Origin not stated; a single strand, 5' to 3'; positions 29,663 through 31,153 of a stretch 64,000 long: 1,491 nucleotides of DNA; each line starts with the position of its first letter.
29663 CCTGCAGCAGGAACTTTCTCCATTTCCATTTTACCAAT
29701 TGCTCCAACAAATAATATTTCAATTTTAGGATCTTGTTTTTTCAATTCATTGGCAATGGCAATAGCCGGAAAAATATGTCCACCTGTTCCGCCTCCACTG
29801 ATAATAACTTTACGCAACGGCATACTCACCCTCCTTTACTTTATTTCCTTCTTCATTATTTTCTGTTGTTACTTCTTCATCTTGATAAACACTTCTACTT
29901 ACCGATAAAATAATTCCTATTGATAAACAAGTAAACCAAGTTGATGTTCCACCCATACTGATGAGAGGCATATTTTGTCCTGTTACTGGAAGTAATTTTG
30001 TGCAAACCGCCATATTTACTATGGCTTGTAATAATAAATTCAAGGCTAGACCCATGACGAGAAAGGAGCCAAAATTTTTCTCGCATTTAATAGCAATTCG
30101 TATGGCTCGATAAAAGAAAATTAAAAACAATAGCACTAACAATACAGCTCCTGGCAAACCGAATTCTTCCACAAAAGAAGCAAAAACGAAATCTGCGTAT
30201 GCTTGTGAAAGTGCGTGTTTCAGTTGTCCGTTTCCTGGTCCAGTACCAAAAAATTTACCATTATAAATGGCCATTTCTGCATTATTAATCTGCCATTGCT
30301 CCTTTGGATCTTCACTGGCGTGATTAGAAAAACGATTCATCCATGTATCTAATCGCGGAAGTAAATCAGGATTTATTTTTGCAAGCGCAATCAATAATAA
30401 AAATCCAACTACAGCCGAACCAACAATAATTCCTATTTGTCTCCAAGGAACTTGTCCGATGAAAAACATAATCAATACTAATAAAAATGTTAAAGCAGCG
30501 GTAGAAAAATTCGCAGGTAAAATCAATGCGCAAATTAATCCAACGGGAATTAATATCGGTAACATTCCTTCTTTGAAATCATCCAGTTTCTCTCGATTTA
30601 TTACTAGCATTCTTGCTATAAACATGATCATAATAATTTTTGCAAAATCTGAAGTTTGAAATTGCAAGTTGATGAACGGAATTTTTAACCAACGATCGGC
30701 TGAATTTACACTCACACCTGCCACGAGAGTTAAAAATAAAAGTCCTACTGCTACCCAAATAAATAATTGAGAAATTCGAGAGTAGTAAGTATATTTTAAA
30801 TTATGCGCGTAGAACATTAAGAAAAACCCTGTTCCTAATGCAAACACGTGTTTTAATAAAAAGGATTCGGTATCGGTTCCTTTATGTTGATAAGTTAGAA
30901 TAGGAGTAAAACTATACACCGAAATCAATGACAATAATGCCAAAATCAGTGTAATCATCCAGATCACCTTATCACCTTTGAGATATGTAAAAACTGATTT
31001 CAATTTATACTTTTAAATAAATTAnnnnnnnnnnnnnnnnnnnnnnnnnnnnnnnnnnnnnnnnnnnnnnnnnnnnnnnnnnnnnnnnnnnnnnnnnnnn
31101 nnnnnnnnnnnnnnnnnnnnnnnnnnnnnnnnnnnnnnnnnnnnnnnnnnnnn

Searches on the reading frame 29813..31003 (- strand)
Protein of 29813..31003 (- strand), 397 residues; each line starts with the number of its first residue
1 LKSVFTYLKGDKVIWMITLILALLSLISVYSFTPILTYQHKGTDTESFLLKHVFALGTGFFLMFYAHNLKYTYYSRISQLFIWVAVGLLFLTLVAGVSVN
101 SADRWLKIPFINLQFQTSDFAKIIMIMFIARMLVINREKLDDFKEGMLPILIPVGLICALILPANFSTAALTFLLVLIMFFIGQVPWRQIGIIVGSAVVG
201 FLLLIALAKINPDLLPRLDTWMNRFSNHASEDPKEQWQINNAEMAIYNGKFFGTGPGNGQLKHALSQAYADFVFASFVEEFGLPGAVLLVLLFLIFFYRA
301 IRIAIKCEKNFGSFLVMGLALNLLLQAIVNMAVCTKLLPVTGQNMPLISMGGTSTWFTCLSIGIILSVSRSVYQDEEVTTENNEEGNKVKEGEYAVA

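Call 5: search_protein_families(library=pfam, proteins=[window:29813-31003:-], max_evalue=0.01)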
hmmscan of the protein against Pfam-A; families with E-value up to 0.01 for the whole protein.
window:29813-31003:- (397 aa): 2 families
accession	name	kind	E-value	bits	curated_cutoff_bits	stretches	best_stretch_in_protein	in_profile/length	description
PF01098.24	FTSW_RODA_SPOVE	-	1e-68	232.4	26.4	1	13-372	3-354/356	Cell cycle protein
PF04932.20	Wzy_C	-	7.5e-05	23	31.7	1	156-261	4-110/149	O-Antigen ligase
